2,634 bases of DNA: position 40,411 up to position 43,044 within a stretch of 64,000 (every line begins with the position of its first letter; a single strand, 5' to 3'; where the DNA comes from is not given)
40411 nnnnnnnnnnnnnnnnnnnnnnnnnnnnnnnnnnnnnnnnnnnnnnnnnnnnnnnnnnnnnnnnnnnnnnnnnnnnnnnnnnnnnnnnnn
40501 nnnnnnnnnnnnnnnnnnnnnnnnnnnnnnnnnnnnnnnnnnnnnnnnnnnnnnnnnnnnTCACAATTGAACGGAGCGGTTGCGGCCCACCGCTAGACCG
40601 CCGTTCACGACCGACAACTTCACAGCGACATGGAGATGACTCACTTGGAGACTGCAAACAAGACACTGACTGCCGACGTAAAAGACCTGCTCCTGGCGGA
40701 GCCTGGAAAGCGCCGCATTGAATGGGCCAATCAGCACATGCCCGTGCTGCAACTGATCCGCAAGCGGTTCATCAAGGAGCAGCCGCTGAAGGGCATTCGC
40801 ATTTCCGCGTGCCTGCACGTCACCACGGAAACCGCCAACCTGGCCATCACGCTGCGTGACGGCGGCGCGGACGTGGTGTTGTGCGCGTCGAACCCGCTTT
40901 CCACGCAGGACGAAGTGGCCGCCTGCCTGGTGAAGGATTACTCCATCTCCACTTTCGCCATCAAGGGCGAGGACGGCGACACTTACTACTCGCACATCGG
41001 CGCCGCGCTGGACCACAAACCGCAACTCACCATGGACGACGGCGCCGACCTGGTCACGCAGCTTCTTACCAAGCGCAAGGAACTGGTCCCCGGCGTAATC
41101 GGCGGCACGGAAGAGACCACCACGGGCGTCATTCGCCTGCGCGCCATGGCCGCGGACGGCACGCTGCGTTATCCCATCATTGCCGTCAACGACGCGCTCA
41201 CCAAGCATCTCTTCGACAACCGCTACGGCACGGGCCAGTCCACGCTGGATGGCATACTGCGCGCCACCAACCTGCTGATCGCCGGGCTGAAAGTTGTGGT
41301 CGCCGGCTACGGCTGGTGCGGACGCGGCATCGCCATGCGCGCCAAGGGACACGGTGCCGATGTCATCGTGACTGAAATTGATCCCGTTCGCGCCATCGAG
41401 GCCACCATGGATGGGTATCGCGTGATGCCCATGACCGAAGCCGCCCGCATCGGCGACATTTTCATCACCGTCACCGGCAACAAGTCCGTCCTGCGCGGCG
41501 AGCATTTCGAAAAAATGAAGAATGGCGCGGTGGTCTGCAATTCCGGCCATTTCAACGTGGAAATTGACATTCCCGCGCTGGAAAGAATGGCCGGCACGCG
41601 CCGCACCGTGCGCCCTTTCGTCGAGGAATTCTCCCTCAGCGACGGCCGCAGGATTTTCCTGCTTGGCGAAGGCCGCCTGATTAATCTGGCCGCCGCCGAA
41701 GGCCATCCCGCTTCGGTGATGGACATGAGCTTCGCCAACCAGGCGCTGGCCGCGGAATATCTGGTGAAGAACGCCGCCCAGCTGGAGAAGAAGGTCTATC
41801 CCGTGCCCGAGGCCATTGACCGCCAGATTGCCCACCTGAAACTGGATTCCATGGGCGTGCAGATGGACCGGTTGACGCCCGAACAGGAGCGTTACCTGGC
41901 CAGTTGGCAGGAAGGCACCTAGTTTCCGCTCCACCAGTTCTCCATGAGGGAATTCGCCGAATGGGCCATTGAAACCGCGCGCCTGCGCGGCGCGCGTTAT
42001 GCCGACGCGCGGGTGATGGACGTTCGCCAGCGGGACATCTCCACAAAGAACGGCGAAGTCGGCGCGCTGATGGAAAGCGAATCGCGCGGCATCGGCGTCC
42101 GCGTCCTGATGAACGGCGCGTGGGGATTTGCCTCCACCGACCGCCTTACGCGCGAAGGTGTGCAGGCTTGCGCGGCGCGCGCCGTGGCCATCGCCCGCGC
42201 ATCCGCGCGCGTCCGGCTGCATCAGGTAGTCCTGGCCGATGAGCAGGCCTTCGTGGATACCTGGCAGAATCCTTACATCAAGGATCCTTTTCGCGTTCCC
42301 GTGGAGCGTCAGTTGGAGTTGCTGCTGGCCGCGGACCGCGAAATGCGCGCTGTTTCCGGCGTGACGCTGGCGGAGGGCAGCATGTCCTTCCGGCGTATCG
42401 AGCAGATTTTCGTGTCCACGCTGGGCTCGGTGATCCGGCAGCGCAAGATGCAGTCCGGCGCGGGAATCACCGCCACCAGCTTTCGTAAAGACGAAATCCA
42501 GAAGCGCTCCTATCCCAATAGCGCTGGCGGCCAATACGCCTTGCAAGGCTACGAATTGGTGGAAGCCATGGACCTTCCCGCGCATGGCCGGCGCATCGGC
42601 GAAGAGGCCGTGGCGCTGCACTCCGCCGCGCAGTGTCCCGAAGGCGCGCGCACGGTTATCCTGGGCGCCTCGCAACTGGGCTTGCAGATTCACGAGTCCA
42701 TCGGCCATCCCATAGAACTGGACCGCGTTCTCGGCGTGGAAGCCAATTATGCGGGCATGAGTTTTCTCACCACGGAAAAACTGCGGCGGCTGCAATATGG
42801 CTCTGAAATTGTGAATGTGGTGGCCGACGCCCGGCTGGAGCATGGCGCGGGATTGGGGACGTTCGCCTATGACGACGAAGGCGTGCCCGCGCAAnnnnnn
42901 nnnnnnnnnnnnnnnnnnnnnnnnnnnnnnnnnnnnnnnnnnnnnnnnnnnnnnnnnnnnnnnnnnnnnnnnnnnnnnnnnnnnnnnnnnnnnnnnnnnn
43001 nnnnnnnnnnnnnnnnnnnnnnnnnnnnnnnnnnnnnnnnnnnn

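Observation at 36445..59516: Two cassette-like units (low-GC cargo gene, ~200 bp, then a 174-bp structured element) facing each other 22.7 kb apart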

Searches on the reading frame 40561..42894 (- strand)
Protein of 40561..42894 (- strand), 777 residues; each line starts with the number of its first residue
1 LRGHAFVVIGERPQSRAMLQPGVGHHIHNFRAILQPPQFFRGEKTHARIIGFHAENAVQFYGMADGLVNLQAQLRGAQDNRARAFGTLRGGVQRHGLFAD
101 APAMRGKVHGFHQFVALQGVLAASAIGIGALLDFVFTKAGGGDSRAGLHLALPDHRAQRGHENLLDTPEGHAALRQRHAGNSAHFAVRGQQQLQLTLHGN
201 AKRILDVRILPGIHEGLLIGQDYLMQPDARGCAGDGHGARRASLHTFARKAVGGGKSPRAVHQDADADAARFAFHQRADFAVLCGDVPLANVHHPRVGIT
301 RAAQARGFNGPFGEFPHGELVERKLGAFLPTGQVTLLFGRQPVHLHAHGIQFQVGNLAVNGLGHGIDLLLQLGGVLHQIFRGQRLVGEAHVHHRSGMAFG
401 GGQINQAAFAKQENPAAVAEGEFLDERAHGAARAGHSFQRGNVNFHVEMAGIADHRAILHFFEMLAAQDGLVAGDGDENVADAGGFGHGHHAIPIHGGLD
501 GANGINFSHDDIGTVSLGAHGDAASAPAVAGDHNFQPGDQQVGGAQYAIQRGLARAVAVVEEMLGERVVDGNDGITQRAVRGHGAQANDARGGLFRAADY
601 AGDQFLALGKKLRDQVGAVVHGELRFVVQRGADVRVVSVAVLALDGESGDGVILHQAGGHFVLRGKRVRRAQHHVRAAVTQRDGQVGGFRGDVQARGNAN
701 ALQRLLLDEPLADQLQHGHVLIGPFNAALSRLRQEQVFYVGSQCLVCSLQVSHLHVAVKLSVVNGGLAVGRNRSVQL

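Call 87: search_protein_families(library=pfam, proteins=[window:40561-42894:-], max_evalue=0.00001)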
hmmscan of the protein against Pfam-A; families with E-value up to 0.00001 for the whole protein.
window:40561-42894:- (777 aa): 0 families
